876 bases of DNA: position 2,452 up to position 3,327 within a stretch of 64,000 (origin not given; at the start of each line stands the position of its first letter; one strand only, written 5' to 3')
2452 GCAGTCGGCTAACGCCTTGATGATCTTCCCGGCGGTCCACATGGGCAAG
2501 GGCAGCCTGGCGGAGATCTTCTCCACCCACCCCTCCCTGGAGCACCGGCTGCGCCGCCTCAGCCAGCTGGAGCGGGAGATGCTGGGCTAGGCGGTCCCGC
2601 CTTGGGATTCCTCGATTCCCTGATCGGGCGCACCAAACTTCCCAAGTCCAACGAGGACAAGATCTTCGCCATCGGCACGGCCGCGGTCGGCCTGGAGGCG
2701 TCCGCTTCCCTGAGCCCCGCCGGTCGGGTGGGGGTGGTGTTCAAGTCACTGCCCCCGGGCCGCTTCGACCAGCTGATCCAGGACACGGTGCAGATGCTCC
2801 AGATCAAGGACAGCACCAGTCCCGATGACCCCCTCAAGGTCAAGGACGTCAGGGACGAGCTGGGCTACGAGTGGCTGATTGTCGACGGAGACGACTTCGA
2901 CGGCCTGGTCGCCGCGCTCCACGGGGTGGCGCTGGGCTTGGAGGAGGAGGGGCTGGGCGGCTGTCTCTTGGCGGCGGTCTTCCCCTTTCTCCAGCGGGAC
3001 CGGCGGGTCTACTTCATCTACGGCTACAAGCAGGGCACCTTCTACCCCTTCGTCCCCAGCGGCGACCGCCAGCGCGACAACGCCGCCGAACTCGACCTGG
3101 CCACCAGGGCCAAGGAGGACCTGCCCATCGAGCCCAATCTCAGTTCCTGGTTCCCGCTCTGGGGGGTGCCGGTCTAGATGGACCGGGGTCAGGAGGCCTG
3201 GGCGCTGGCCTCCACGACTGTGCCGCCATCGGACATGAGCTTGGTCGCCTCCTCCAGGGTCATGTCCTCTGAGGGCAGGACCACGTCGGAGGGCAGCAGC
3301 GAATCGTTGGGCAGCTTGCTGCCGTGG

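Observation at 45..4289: Envelope-stress module: YmgE/GlsB – PspA-1 (divergent) HtpX – unknown – PspA-2 (convergent), with two PspA paralogs of different architecture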

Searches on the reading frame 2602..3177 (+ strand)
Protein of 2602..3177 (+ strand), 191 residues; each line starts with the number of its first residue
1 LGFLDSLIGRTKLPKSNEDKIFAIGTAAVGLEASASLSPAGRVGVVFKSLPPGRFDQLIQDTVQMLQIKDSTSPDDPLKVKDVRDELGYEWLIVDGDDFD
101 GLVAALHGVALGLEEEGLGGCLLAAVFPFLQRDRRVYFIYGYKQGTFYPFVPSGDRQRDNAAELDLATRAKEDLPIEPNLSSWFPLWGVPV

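Call 3: search_protein_families(library=pfam, proteins=[window:2602-3177:+], max_evalue=0.01)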
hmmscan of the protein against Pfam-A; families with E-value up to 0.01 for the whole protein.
window:2602-3177:+ (191 aa): 1 family
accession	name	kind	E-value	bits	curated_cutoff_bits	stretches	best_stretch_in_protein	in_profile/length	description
PF22742.2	PspAB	-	1.7e-57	194.8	27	1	1-191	1-189/189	PspA associated protein B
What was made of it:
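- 2602..3177 (+): pspAB: PspA-associated protein B (191 aa, TTG start). It is a soluble alpha/beta protein with a conserved, disordered N-terminal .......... motif and a conserved C-terminal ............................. block. It starts 11 nt after the htpX stop. PF22742 1.7e-57 over the full length (call 3).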

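Call 4: search_protein_families(library=ncbifam, proteins=[window:2602-3177:+], max_evalue=0.01)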
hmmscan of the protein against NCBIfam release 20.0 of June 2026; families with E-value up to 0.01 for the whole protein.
window:2602-3177:+ (191 aa): 0 families

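Call 9: find_homologous_proteins(query=window:2602-3177:+)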
Query window:2602-3177:+ (191 aa): 337 proteins with E <= 0.001 among 966 candidates; the best 120 are listed.
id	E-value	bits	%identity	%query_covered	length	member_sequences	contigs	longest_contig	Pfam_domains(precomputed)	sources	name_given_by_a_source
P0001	2.5e-123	427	100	100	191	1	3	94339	PF22742.3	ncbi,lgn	ncbi:MAG: PspA-associated protein PspAB [Candidatus Dormibacteria bacterium]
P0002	2.4e-95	336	76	100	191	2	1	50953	PF22742.3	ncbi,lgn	-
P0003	1.2e-93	330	74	100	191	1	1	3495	PF22742.3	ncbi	ncbi:MAG TPA: hypothetical protein VI138_04405 [Candidatus Dormibacteraeota bacterium]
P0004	6.4e-93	328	73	100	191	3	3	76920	PF22742.3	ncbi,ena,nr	ncbi:MAG TPA: hypothetical protein VNF24_07240 [Candidatus Acidoferrales bacterium]|nr:hypothetical 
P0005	9.7e-93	327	73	100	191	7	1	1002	PF22742.3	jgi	-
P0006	1.7e-91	323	77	96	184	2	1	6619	PF22742.3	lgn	-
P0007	3.1e-91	322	71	100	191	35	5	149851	PF22742.3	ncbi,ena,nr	ncbi:MAG TPA: hypothetical protein VMV12_01185 [Candidatus Micrarchaeaceae archaeon]|nr:hypothetical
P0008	1.1e-90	321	71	100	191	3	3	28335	PF22742.3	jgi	-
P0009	2.8e-89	316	70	100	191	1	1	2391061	PF22742.3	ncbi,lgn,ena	-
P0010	6.7e-89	315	70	100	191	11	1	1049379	PF22742.3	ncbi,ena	-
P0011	8.6e-88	311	70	100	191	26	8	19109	PF22742.3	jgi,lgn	jgi:hypothetical protein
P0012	9.0e-88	311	71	100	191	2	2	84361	PF22742.3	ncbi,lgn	ncbi:MAG: PspA-associated protein PspAB [Candidatus Dormibacteria bacterium]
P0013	1.8e-87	310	70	100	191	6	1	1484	PF22742.3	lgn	-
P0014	1.9e-85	304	69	100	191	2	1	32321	PF22742.3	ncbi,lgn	-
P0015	8.2e-85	301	70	96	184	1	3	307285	PF22742.3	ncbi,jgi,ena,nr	ncbi:MAG TPA: hypothetical protein VNH38_03690 [Candidatus Dormibacteraeota bacterium]|nr:hypothetic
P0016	1.2e-84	301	70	100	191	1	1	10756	PF22742.3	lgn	-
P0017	3.4e-82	293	65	100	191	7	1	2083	PF22742.3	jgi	jgi:hypothetical protein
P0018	6.4e-82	292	65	100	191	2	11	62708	PF22742.3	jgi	jgi:hypothetical protein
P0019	9.3e-81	288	65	100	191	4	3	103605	PF22742.3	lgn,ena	-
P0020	9.9e-81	288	66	100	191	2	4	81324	PF22742.3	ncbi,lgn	-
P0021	2.4e-80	287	64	100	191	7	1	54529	PF22742.3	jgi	jgi:hypothetical protein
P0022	2.4e-80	287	64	100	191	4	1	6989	PF22742.3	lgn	-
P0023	4.4e-80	286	64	100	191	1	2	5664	PF22742.3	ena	-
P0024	6.6e-80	285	64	100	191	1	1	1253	PF22742.3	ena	-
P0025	6.7e-80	285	64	100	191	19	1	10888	PF22742.3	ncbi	-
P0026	1.6e-79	284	64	100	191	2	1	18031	PF22742.3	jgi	jgi:hypothetical protein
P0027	2.0e-79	284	64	100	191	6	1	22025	PF22742.3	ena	-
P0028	2.6e-79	284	66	96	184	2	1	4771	PF22742.3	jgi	jgi:hypothetical protein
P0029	3.1e-79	283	64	100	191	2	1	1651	PF22742.3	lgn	-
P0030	5.7e-79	282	63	100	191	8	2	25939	PF22742.3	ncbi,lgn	-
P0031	7.2e-79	282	70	88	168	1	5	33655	PF22742.3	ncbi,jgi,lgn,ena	jgi:hypothetical protein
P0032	1.5e-78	281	64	100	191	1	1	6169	PF22742.3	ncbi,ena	-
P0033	2.3e-78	280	65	100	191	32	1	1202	PF22742.3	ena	-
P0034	8.5e-78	279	67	100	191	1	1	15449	PF22742.3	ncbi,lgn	-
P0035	7.7e-76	272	60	100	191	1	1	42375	PF22742.3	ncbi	-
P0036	1.1e-74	268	65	99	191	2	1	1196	PF22742.3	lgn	-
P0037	2.3e-72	261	66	96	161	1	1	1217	PF22742.3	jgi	jgi:hypothetical protein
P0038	8.5e-69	249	61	100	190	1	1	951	PF22742.3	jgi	jgi:hypothetical protein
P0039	1.8e-68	248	61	100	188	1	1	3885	PF22742.3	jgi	jgi:hypothetical protein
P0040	3.7e-68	247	63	100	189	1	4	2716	PF22742.3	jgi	jgi:hypothetical protein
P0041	2.0e-67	245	59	100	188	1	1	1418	PF22742.3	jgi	jgi:hypothetical protein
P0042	2.5e-67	244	59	100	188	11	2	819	PF22742.3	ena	-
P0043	3.4e-67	244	59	100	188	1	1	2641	PF22742.3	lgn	-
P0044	4.4e-67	244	59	100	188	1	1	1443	PF22742.3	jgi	jgi:hypothetical protein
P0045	5.7e-67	243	60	100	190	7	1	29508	PF22742.3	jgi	-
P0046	1.1e-66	242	59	100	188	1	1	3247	PF22742.3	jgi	jgi:hypothetical protein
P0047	1.7e-66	242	61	100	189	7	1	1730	PF22742.3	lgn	-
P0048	4.0e-66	241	57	100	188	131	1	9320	PF22742.3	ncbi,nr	ncbi:MAG: hypothetical protein M3Z98_03095 [Candidatus Dormibacteraeota bacterium]|nr:hypothetical p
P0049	4.4e-66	240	60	100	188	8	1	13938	PF22742.3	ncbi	-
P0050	5.6e-66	240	56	100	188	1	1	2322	PF22742.3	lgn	-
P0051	8.2e-66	239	57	100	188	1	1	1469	PF22742.3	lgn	-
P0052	1.7e-65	238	58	100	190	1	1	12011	PF22742.3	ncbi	-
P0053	6.3e-65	237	60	100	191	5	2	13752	PF22742.3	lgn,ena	-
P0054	8.9e-65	236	57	100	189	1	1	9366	PF22742.3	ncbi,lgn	ncbi:MAG: PspA-associated protein PspAB [Candidatus Dormibacteraceae bacterium]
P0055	3.4e-64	234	58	100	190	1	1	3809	PF22742.3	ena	-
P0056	3.8e-64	234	57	100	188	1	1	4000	PF22742.3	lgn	-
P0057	1.2e-63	232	57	100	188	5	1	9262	PF22742.3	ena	-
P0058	1.5e-63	232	57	100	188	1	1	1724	PF22742.3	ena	-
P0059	1.5e-63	232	57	100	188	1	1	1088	PF22742.3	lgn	-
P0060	8.7e-63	230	58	100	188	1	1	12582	PF22742.3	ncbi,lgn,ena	-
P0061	2.5e-62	228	60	88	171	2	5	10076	PF22742.3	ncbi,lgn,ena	-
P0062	6.6e-62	227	55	100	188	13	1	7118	PF22742.3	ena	-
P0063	7.9e-62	226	57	100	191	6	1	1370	PF22742.3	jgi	jgi:hypothetical protein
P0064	1.0e-61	226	65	82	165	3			PF22742.3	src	-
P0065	1.2e-61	226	56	100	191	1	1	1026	PF22742.3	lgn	-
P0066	1.3e-60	223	54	100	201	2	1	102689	PF22742.3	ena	-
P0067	2.4e-60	222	50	100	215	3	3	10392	PF22742.3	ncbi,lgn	-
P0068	2.6e-60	222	56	100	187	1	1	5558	PF22742.3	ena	-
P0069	3.1e-60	221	54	100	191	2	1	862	PF22742.3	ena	-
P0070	6.5e-60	220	54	100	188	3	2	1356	PF22742.3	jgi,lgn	jgi:hypothetical protein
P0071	1.4e-59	219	54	100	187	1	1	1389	PF22742.3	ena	-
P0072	1.6e-59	219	54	100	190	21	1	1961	PF22742.3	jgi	jgi:hypothetical protein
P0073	3.9e-59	218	55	100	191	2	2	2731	PF22742.3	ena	-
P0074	1.3e-58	216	54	100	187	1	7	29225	PF22742.3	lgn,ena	-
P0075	1.3e-58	216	53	100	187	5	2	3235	PF22742.3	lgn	-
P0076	2.8e-58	215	54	100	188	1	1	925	PF22742.3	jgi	jgi:hypothetical protein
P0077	3.2e-58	215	53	100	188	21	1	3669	PF22742.3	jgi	-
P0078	5.1e-58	214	51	100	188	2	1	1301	PF22742.3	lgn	-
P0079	2.5e-57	212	52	100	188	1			PF22742.3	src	-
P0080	3.1e-57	211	50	100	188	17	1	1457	PF22742.3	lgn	-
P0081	1.1e-56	210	52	100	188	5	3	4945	PF22742.3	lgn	-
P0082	3.0e-56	208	51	100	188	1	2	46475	PF22742.3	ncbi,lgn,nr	ncbi:MAG TPA: hypothetical protein VM674_03730 [Candidatus Acidoferrum sp.]|nr:hypothetical protein 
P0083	8.5e-56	207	52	100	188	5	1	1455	PF22742.3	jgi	jgi:hypothetical protein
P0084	9.7e-56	207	59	88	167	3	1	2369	PF22742.3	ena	-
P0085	1.4e-55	206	52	100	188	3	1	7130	PF22742.3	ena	-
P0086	2.1e-54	202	50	100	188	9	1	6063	PF22742.3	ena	-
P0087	2.4e-54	202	50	100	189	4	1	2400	PF22742.3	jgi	jgi:hypothetical protein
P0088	4.5e-53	198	49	100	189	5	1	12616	PF22742.3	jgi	jgi:hypothetical protein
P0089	5.0e-50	188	62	70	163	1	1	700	PF22742.3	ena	-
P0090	8.6e-46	174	47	100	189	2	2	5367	PF22742.3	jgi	jgi:hypothetical protein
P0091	2.2e-44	170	46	100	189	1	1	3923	PF22742.3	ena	-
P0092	5.9e-44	168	45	100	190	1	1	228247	PF22742.3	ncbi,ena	-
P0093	2.0e-43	166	45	100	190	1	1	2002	PF22742.3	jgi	jgi:hypothetical protein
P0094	5.6e-43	165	44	100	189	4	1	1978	PF22742.3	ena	-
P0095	2.8e-42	163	51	85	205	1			PF22742.3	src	-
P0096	3.5e-42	162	44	100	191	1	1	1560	PF22742.3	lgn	-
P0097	6.2e-42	162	43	100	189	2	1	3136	PF22742.3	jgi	jgi:hypothetical protein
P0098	8.1e-42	161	43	100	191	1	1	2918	PF22742.3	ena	-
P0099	9.3e-42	161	43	100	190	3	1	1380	PF22742.3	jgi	jgi:hypothetical protein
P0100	1.4e-41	160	44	100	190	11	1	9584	PF22742.3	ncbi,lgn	ncbi:MAG: PspA-associated protein PspAB [Solirubrobacteraceae bacterium]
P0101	1.8e-41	160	42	100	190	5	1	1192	PF22742.3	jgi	jgi:hypothetical protein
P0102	3.0e-41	159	42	100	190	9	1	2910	PF22742.3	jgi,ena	-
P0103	3.1e-41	159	44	100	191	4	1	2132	PF22742.3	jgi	jgi:hypothetical protein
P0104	4.0e-41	159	42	100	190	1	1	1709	PF22742.3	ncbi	-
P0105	4.7e-41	159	43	100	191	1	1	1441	PF22742.3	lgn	-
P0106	5.9e-41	158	45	100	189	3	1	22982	PF22742.3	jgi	jgi:hypothetical protein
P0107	2.2e-40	157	42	100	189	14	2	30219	PF22742.3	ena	-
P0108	2.2e-40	156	39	100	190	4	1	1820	PF22742.3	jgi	jgi:hypothetical protein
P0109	2.3e-40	156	42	100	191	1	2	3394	PF22742.3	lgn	-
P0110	3.5e-40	156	43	100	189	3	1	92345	PF22742.3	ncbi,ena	-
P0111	4.2e-40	156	43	100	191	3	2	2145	PF22742.3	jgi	jgi:hypothetical protein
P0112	5.2e-40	155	42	100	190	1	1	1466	PF22742.3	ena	-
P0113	5.6e-40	155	43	100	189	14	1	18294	PF22742.3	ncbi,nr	ncbi:MAG: hypothetical protein M3340_02540 [Actinomycetota bacterium]|nr:hypothetical protein [Actin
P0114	6.2e-40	155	42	100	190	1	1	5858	PF22742.3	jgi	jgi:hypothetical protein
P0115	6.5e-40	155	39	100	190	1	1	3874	PF22742.3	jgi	jgi:hypothetical protein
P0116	7.0e-40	155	43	100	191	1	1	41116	PF22742.3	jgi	jgi:hypothetical protein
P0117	8.0e-40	155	42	100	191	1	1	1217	PF22742.3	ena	-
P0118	1.3e-39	154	43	100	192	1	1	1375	PF22742.3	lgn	-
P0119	1.6e-39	154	42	100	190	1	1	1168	PF22742.3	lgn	-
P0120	2.1e-39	153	41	100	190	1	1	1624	PF22742.3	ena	-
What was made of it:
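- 2602..3177 (+): An identical NCBI protein is named PspAB (call 9).
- On PspAB (Pfam PF22742): NCBI gives the name PspAB to the identical protein (call 9).
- The exact protein is annotated PspAB at NCBI (call 9).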

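Call 11: find_related_loci(query=A1, collection=genome_contigs, flank=6000)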
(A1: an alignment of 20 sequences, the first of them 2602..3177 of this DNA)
Query A1 (191 aa) in genome_contigs; peptide patterns used: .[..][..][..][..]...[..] (x = any residue, [..] = any of these).
599 stretches matched a pattern (row limit reached: there are more); 586 encode a relative of the query (tblastn E <= 1e-3); the best 80 are kept; 80 distinct loci.
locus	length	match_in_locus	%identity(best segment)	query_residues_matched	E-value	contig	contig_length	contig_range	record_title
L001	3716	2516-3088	76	1-191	3e-100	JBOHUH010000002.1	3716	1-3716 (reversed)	MAG: Candidatus Dormibacteria bacterium isolate TC-S_metawrap_bin.139 k127_4538830, whole genome shotgun sequence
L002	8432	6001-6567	72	3-191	4e-97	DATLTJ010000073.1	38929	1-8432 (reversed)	MAG TPA_asm: Candidatus Acidiferrales bacterium isolate SMAG_U13953 k141_1192527, whole genome shotgun sequence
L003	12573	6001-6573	71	1-191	8e-97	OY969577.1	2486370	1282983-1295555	MAG: Candidatus Dormibacteraeota bacterium isolate MFD10064.bin.c.3 genome assembly, chromosome: 1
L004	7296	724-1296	74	1-191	1e-96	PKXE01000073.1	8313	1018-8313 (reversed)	MAG: Candidatus Dormiibacterota bacterium isolate palsa_862 73.20120500_P26.6_contig_13473, whole genome shotgun sequenc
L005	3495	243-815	74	1-191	1e-96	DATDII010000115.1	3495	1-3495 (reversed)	MAG TPA_asm: Candidatus Dormiibacterota bacterium isolate SMAG_U300 k141_81823, whole genome shotgun sequence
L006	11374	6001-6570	71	2-191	2e-95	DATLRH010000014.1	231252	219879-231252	MAG TPA_asm: Candidatus Dormiibacterota bacterium isolate SMAG_U13899 k141_1138102, whole genome shotgun sequence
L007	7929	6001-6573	72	1-191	5e-95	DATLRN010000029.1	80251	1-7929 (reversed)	MAG TPA_asm: Candidatus Dormiibacterota bacterium isolate SMAG_U13905 k141_1111322, whole genome shotgun sequence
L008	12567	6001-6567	71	3-191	6e-95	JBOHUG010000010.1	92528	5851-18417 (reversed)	MAG: Candidatus Dormibacteria bacterium isolate TC-S_metawrap_bin.159 k127_3029173, whole genome shotgun sequence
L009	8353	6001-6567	70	3-191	1e-94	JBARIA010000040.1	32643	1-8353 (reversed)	MAG: Candidatus Dormiibacterota bacterium isolate MFD06470_ilm_asm_bin14 k127_205190, whole genome shotgun sequence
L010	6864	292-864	71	1-191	2e-94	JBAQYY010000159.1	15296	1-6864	MAG: Candidatus Dormiibacterota bacterium isolate MFD10881_ilm_asm_bin19 k127_591247, whole genome shotgun sequence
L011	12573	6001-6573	71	1-191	3e-94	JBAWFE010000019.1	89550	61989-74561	MAG: Candidatus Dormiibacterota bacterium isolate MFD05722_ilm_asm_bin17 k127_7690, whole genome shotgun sequence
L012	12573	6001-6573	69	1-191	4e-94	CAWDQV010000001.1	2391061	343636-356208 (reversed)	MAG: Candidatus Dormibacteraeota bacterium isolate MFD03399.bin.2.21 genome assembly, contig: contig_16369, whole genome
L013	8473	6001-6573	71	1-191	5e-94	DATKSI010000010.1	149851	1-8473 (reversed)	MAG TPA_asm: Candidatus Micrarchaeaceae archaeon isolate SMAG_U14050 k141_1375824, whole genome shotgun sequence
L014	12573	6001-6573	71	1-191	1e-93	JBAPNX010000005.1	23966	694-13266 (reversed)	MAG: Candidatus Dormiibacterota bacterium isolate MFD01221_ilm_asm_bin25 k127_115363, whole genome shotgun sequence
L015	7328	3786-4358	68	1-191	3e-90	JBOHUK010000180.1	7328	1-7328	MAG: Candidatus Dormibacteria bacterium isolate TC-S_metawrap_bin.81 k127_3401186, whole genome shotgun sequence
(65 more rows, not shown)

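Call 16: predict_structure(alignment_id=A1)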
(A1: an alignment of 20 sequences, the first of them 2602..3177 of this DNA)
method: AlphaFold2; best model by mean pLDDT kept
length: 191 residues; sequences in the alignment: 20
mean_pLDDT: 78.3   pTM: 0.76
mean pLDDT of the five models: 78.3, 77.4, 76.9, 76.3, 75.9
residues with pLDDT >= 90: 39; 70-90: 100; 50-70: 40; < 50: 12
segments of 3 or more residues with pLDDT < 50: 1-11
pLDDT, mean of each block of 10 residues (from residue 1): 40 59 87 89 85 66 62 62 82 88 86 80 91 91 89 85 91 86 69 79
secondary structure, 60 per line:
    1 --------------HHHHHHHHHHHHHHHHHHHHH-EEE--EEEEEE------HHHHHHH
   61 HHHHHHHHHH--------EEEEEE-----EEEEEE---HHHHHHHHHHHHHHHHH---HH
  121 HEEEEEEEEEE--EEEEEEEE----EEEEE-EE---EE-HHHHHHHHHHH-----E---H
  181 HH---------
elements in order: H15-35 E37-39 E42-47 H54-70 E79-84 E90-95 H99-115 E122-131 E134-141 E146-150 H160-170
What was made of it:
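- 2602..3177 (+): AF2 model with pLDDT 78 (call 16).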

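Call 18: search_solved_structures(query=A1, max_evalue=1)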
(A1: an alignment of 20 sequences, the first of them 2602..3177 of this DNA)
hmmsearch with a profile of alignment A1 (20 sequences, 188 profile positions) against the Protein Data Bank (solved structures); distinct sequences matched with E-value up to 1: 1.
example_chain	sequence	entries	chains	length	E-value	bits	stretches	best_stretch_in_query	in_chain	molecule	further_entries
7mcd_A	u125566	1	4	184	0.0036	20.4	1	33-106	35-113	AI-designed TIM-barrel F15C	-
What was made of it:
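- Tried and rejected: The PspAB profile against PDB sequences hit only a designed TIM barrel at E 0.0036, which is spurious (call 18).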

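Call 32: search_protein_representatives(alignment_id=A1)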
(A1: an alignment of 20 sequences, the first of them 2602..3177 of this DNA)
Query: 20 sequences, 188 profile positions. Proteins with E-value up to 0.001 (for the whole library): 1242; up to 1e-10: 818; up to 1e-30: 205. The best 150 are listed.
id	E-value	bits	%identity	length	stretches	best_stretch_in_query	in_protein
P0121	1.1e-77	276.5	-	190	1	1-188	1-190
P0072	2.2e-77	275.5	-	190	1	1-188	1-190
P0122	3.9e-72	258.4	-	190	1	1-187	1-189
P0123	9.0e-69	247.4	-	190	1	2-188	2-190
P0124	6.2e-68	244.7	-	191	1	1-188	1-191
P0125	2.1e-65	236.5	-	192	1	1-188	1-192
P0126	1.2e-64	234.0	-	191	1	1-188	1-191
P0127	3.9e-64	232.3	-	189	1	1-188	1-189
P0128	4.0e-63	229.0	-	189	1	2-188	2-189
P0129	5.6e-62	225.3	-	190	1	1-188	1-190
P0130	5.8e-62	225.2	-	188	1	1-188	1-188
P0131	8.3e-62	224.7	-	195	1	1-187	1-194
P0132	1.4e-61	223.9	-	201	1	3-188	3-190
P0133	1.6e-61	223.8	-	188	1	1-188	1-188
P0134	2.3e-59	216.7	-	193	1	1-188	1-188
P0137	2.2e-56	207.0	-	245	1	1-188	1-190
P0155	3.5e-50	186.8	-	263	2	1-129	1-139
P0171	1.9e-46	174.6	-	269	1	24-154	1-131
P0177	1.4e-44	168.6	-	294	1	1-153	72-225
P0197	1.7e-41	158.5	-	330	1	1-151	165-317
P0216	3.6e-39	150.9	-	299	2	76-188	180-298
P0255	1.5e-35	139.1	-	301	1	4-166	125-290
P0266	2.2e-34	135.3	-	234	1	14-130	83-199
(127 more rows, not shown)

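Call 33: search_protein_families(library=pfam, proteins=[P0197, P0177, P0255, P0216, P0171, P0137, P0155, P0266], max_evalue=0.001)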
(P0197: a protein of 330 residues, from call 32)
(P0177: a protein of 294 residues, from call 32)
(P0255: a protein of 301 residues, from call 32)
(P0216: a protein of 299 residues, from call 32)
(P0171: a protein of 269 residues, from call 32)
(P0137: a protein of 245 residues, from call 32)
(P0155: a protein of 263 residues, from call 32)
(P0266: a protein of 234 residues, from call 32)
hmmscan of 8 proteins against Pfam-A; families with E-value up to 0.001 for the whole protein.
P0197 (330 aa): 1 family
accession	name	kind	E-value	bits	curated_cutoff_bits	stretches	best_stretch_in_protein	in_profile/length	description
PF22742.2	PspAB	-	1.1e-40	139.9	27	1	166-318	2-153/189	PspA associated protein B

P0177 (294 aa): 1 family
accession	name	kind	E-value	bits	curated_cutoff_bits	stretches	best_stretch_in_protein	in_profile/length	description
PF22742.2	PspAB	-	5.8e-45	153.9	27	1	72-225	1-154/189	PspA associated protein B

P0255 (301 aa): 2 families
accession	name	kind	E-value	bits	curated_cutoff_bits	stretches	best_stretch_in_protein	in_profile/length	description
PF22742.2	PspAB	-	2.5e-34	119.2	27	1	123-288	2-165/189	PspA associated protein B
PF01435.24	Peptidase_M48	-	0.00036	20.9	20.3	1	8-57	118-169/186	Peptidase family M48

P0216 (299 aa): 1 family
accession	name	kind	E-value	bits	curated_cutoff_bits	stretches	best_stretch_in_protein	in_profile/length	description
PF22742.2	PspAB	-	1.4e-55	188.5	27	2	180-298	76-189/189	PspA associated protein B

P0171 (269 aa): 1 family
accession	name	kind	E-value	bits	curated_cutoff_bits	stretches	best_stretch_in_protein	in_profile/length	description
PF22742.2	PspAB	-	5.2e-47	160.6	27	1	1-130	24-154/189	PspA associated protein B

P0137 (245 aa): 1 family
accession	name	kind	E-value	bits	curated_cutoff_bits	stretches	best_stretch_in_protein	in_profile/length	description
PF22742.2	PspAB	-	3e-65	220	27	1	1-190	1-189/189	PspA associated protein B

P0155 (263 aa): 1 family
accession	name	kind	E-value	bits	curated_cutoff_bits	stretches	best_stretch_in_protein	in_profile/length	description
PF22742.2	PspAB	-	3.9e-62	209.9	27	2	1-140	1-130/189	PspA associated protein B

P0266 (234 aa): 1 family
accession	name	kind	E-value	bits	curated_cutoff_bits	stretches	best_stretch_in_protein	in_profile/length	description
PF22742.2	PspAB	-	6.7e-36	124.3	27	1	80-200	11-131/189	PspA associated protein B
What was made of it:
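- No domain fusions join PspAB to HtpX, PspA or PspAA (call 33).
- Tried and rejected: The longer proteins are PspAB plus unassigned sequence, or a read-through of the M48 fragment (calls 32, 33).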

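Call 56: search_protein_families(library=padloc, proteins=[window:2602-3177:+], max_evalue=0.01)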
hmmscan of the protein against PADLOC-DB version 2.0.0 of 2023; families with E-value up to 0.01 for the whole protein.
window:2602-3177:+ (191 aa): 0 families
